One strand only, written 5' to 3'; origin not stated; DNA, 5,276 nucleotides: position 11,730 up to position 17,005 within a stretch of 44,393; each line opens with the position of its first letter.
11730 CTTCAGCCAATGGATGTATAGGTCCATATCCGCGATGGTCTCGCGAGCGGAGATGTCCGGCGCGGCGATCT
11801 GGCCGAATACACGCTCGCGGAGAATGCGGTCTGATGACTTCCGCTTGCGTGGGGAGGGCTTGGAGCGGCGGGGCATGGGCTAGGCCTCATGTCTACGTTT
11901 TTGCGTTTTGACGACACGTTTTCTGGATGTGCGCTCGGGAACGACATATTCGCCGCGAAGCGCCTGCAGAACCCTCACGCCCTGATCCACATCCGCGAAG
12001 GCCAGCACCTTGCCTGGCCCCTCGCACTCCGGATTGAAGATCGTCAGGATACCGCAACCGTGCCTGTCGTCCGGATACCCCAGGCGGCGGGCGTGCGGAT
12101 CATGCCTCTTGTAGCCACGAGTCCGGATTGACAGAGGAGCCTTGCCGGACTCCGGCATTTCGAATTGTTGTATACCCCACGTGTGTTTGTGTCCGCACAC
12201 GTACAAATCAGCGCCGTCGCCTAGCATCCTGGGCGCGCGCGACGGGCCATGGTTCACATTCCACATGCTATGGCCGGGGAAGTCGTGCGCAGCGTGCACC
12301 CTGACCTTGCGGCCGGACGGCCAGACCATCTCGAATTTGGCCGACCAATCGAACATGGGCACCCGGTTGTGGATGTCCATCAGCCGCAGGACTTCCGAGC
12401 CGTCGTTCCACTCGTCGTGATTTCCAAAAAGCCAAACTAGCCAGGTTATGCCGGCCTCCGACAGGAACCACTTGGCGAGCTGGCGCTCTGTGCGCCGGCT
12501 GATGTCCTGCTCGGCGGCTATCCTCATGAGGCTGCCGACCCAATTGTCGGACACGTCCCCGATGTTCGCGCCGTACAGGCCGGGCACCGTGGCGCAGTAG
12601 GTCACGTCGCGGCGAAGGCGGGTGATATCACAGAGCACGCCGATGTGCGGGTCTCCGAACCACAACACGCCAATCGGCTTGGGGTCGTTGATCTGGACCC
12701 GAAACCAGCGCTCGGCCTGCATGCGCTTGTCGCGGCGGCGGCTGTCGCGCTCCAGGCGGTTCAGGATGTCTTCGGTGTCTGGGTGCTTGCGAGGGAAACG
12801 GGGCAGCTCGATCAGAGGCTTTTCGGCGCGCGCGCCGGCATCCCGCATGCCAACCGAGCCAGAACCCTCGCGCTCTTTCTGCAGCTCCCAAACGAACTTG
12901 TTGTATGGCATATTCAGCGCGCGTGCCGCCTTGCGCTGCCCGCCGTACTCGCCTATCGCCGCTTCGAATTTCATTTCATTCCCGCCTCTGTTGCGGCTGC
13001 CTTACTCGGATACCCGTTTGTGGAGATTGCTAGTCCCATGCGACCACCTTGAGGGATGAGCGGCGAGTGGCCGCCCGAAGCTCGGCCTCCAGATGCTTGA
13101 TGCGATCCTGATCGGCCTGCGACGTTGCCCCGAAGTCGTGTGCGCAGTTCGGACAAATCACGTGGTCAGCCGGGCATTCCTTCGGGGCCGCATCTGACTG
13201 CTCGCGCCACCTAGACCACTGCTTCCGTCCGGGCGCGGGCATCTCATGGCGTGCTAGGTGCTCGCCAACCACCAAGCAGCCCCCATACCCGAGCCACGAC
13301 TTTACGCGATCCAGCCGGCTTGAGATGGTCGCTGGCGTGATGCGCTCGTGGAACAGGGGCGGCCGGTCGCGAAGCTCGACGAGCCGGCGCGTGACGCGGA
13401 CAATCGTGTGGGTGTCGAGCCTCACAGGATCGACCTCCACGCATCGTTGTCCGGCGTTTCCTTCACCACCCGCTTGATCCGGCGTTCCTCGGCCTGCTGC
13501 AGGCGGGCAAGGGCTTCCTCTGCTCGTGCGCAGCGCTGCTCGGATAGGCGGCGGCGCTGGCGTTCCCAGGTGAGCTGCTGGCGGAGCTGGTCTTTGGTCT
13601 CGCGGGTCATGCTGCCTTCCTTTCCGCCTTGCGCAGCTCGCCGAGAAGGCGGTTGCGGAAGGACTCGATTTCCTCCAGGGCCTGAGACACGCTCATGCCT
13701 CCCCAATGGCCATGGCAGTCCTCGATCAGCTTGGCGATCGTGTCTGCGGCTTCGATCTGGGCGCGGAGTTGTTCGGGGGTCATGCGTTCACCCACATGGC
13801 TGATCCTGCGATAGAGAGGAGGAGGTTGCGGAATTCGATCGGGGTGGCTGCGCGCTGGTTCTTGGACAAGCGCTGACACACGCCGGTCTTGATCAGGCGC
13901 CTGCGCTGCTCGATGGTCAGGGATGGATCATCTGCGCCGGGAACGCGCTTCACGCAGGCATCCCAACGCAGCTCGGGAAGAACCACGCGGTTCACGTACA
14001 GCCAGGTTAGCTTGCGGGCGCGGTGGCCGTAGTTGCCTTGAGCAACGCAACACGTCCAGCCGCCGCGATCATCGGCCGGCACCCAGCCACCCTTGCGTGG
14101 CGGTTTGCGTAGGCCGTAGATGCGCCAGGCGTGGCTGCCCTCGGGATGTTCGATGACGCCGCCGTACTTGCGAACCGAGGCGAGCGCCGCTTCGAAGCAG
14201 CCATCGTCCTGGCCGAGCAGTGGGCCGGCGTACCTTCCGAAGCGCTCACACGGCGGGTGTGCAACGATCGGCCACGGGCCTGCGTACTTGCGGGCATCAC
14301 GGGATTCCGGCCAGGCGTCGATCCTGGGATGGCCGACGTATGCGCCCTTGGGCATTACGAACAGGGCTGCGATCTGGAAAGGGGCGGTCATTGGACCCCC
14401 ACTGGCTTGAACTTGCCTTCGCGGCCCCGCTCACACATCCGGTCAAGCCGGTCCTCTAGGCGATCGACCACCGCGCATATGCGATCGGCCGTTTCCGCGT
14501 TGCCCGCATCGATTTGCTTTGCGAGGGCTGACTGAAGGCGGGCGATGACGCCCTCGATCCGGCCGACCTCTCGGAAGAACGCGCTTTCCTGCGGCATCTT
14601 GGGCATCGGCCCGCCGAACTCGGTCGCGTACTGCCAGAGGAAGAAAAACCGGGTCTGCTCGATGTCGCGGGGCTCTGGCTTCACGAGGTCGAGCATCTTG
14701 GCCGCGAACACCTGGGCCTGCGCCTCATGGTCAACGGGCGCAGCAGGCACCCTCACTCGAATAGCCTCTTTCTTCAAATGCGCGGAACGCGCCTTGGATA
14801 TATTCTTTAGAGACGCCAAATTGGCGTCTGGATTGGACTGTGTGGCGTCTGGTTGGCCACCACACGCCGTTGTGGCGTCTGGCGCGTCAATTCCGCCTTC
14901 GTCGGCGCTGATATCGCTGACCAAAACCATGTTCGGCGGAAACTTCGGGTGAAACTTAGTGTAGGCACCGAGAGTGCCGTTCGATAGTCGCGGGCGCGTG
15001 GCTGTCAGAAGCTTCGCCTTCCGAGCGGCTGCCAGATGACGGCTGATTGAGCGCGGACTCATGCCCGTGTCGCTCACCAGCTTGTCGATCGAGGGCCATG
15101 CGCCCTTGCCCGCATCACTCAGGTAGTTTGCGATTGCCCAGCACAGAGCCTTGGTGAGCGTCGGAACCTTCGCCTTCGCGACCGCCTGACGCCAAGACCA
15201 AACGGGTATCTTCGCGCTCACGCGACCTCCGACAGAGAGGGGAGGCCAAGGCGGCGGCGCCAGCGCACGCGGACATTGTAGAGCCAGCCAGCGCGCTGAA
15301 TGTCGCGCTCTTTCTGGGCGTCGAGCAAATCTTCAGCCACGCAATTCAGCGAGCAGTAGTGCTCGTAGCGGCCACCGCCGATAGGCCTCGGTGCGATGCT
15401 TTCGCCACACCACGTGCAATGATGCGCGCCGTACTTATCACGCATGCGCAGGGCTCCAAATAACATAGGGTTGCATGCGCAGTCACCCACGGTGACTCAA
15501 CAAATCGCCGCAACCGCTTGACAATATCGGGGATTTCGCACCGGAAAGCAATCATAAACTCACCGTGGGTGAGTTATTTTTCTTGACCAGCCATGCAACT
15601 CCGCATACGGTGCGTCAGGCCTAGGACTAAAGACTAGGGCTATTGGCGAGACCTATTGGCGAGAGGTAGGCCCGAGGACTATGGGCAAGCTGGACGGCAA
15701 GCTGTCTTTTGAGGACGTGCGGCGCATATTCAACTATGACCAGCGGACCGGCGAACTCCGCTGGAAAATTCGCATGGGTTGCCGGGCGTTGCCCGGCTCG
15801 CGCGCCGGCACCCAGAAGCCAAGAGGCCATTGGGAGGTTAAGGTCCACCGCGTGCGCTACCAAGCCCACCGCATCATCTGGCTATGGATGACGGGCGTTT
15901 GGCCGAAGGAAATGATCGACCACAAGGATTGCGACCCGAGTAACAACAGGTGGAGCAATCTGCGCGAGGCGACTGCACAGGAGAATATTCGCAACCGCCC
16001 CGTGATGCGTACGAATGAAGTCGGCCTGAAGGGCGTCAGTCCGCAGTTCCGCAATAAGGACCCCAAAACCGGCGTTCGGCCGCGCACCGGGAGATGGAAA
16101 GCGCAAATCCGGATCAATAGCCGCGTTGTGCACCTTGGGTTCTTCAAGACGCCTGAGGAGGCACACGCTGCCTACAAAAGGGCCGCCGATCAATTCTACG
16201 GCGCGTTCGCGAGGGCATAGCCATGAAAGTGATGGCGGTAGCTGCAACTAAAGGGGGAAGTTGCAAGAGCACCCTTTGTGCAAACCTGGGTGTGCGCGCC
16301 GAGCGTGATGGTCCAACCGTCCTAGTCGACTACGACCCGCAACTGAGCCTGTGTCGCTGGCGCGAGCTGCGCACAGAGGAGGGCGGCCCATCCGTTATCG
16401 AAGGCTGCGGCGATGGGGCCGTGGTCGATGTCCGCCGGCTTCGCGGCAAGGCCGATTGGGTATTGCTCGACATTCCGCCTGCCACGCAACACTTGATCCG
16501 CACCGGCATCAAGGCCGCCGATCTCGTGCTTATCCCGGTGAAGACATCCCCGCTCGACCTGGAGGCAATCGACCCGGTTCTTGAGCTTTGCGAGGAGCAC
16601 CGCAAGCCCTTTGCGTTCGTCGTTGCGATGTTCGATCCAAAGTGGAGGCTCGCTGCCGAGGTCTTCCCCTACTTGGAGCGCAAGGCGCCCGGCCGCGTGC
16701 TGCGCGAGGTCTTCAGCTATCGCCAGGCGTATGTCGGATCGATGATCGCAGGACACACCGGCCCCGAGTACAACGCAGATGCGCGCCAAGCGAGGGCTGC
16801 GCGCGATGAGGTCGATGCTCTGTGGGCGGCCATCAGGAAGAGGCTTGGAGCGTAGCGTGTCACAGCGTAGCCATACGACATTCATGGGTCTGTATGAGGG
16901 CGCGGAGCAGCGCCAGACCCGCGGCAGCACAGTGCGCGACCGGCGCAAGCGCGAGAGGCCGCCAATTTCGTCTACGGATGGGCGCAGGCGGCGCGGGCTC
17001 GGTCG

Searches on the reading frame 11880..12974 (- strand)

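Call 20: search_protein_families(library=phrogs, proteins=[window:11880-12974:-], max_evalue=0.001)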
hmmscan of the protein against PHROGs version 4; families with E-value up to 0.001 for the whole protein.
window:11880-12974:- (364 aa): 1 family
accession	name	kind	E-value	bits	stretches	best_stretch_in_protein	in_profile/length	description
phrog_7339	-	DNA, RNA and nucleotide metabolism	5.4e-26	92.5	1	78-321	9-253/263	DNA repair exonuclease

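Call 45: search_protein_families(library=pfam, proteins=[window:11880-12974:-], max_evalue=0.001)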
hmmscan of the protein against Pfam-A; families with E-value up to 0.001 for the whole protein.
window:11880-12974:- (364 aa): 0 families

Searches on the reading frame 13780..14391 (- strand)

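Call 45: search_protein_families(library=pfam, proteins=[window:13780-14391:-], max_evalue=0.001)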
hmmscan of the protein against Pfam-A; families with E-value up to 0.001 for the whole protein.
window:13780-14391:- (203 aa): 0 families

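Call 55: search_protein_families(library=phrogs, proteins=[window:13780-14391:-], max_evalue=0.001)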
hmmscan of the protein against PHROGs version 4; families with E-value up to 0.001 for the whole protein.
window:13780-14391:- (203 aa): 1 family
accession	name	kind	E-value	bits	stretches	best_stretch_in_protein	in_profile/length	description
phrog_12600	-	unknown function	8.5e-54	183.1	1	6-199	3-195/203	-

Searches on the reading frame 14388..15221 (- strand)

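Call 45: search_protein_families(library=pfam, proteins=[window:14388-15221:-], max_evalue=0.001)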
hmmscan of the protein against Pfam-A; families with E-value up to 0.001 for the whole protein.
window:14388-15221:- (277 aa): 1 family
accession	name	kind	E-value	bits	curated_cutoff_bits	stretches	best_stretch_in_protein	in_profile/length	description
PF13730.12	HTH_36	-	1.5e-08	34.7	25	1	21-72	5-55/55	Helix-turn-helix domain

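Call 55: search_protein_families(library=phrogs, proteins=[window:14388-15221:-], max_evalue=0.001)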
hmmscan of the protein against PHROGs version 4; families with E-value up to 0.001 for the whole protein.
window:14388-15221:- (277 aa): 4 families
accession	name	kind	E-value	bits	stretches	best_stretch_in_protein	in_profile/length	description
phrog_1032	-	DNA, RNA and nucleotide metabolism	1.8e-08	35.7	1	1-200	1-199/281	replication initiation protein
phrog_270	-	DNA, RNA and nucleotide metabolism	2.1e-08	35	1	8-148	32-172/383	replication initiation protein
phrog_391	-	DNA, RNA and nucleotide metabolism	5.7e-07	30.5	1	1-180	1-175/298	replication initiation O-like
phrog_678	-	DNA, RNA and nucleotide metabolism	0.00013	22.7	1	7-96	65-141/346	replication initiation O-like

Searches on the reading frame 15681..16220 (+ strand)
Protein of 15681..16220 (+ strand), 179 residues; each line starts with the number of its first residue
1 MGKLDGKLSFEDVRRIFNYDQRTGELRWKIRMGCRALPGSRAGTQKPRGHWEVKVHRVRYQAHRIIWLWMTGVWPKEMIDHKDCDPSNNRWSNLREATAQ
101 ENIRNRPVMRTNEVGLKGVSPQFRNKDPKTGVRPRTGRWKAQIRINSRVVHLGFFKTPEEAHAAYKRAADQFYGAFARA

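Call 44: search_protein_families(library=pfam, proteins=[window:15681-16220:+], max_evalue=0.001)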
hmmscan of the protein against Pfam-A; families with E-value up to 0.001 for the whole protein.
window:15681-16220:+ (179 aa): 2 families
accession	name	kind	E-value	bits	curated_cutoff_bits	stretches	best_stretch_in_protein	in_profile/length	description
PF13392.12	HNH_3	-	4.2e-16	58.8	24.8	1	60-102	1-44/46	HNH endonuclease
PF00847.26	AP2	-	7.3e-05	23.4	33.3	1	133-174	9-53/54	AP2 domain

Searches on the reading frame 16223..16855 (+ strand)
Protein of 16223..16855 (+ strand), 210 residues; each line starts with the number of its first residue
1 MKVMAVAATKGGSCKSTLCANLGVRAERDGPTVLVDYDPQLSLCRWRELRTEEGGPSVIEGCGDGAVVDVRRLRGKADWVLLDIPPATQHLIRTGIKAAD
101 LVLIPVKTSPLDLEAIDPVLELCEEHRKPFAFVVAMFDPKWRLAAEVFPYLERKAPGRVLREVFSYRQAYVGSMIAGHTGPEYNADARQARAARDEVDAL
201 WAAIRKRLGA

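Call 44: search_protein_families(library=pfam, proteins=[window:16223-16855:+], max_evalue=0.001)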
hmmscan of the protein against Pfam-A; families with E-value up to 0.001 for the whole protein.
window:16223-16855:+ (210 aa): 4 families
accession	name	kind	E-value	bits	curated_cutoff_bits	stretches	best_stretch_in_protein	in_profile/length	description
PF13614.12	AAA_31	-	3.7e-14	53.5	27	2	1-50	1-51/177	AAA domain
PF09140.17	MipZ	-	1.9e-07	31.1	20.7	0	70-119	93-142/262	ATPase MipZ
PF01656.29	CbiA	-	3.9e-07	30.5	25.4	1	5-128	2-67/125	CobQ/CobB/MinD/ParA nucleotide binding domain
PF06564.18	CBP_BcsQ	-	1e-05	25.6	21.3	0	37-192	75-225/234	Cellulose biosynthesis protein BcsQ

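Call 55: search_protein_families(library=phrogs, proteins=[window:16223-16855:+], max_evalue=0.001)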
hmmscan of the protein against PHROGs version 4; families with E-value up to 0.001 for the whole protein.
window:16223-16855:+ (210 aa): 1 family
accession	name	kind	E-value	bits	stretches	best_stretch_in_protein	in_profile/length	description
phrog_164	-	DNA, RNA and nucleotide metabolism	5.3e-32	112.5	1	1-209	224-474/500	ParA-like partition protein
